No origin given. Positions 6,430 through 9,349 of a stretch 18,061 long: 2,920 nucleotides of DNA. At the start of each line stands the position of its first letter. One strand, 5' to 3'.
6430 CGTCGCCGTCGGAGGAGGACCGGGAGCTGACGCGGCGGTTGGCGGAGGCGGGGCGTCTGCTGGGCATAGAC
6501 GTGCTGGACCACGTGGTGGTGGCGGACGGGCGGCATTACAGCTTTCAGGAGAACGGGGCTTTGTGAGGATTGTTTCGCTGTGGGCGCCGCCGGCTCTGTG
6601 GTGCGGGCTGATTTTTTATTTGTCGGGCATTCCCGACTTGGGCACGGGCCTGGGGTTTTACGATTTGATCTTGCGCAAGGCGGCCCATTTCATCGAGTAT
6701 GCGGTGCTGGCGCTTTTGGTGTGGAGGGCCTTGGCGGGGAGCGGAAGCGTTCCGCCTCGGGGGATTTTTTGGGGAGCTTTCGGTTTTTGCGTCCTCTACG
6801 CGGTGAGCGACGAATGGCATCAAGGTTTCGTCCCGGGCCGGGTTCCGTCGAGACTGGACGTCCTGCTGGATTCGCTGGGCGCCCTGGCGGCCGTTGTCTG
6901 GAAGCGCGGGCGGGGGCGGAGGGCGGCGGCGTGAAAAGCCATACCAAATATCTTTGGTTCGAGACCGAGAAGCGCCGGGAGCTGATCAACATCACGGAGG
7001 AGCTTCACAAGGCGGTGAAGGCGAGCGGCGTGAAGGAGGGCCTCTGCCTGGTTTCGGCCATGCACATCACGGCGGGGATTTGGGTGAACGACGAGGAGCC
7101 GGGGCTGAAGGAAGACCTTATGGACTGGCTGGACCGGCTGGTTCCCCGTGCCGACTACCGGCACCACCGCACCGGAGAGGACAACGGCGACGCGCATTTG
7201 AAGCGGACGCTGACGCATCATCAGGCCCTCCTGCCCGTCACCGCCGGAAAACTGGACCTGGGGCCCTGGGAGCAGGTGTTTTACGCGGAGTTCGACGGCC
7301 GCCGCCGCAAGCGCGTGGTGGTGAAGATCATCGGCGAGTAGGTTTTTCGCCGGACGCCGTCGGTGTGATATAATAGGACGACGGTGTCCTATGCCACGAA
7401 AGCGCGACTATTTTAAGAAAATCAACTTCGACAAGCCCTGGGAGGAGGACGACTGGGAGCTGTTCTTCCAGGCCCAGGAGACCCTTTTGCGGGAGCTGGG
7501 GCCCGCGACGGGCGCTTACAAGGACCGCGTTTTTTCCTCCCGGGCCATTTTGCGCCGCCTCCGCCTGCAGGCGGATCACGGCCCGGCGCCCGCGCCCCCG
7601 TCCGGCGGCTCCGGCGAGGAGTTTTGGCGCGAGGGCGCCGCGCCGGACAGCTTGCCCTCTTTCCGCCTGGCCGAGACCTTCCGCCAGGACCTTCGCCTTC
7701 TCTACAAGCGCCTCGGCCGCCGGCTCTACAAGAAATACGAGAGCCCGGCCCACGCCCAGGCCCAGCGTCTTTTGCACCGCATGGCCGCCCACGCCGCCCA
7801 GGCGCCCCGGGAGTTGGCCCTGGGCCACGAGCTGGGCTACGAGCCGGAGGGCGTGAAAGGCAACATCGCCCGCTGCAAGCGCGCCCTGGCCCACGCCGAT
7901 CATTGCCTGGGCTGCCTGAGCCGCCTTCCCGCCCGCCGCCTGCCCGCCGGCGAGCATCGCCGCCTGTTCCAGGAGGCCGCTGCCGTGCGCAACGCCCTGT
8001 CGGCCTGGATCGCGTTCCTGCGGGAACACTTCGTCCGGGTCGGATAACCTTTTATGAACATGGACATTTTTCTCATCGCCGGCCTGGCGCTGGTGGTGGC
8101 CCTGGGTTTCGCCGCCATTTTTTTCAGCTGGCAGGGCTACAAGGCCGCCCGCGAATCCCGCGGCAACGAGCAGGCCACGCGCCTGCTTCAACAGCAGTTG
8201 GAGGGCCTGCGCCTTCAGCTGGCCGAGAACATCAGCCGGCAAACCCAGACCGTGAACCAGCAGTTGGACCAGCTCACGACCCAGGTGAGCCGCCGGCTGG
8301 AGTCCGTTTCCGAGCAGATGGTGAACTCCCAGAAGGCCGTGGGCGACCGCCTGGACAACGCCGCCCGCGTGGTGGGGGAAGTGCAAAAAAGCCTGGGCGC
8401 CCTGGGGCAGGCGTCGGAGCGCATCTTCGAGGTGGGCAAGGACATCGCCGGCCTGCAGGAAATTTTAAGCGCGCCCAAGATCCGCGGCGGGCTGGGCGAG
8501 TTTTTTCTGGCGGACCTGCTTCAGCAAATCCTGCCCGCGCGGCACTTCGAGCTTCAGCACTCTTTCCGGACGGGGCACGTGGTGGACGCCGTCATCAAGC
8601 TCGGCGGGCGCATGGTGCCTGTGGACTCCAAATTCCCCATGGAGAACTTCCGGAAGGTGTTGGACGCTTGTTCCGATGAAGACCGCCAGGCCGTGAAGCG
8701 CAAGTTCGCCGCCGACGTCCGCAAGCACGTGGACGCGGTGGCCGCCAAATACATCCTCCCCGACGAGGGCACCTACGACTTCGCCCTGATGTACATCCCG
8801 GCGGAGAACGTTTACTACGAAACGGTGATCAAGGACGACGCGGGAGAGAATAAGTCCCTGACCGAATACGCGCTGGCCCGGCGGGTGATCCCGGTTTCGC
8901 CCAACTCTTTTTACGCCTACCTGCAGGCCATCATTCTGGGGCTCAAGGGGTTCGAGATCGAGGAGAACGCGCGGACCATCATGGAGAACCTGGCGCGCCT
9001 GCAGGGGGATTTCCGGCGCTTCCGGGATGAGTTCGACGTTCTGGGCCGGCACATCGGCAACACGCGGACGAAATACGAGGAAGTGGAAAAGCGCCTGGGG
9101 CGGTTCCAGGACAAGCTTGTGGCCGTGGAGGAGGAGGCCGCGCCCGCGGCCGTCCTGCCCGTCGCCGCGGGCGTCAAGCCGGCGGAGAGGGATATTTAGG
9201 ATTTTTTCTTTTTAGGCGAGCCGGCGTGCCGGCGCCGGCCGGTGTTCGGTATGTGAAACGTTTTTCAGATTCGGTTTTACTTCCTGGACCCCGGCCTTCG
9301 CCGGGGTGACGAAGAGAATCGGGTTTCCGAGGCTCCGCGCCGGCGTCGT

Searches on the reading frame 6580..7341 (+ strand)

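Call 28: search_protein_families(library=pfam, proteins=[window:6580-7341:+], max_evalue=0.001)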
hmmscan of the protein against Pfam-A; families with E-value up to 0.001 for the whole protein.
window:6580-7341:+ (253 aa): 1 family
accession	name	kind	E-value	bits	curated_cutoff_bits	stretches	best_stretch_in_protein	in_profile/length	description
PF01894.22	UPF0047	-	8.1e-38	129.6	27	1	137-250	1-117/117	Uncharacterised protein family UPF0047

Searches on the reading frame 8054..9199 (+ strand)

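Call 29: search_protein_families(library=pfam, proteins=[window:8054-9199:+], max_evalue=0.001)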
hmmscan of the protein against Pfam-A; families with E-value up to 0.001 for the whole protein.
window:8054-9199:+ (381 aa): 2 families
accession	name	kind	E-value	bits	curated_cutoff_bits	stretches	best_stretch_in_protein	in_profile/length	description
PF02646.22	RmuC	-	2.7e-54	184.7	26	1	70-360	2-283/291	RmuC family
PF10157.14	BORCS6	-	0.00024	21.6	35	0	55-124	7-76/101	BLOC-1-related complex sub-unit 6 C-terminal helix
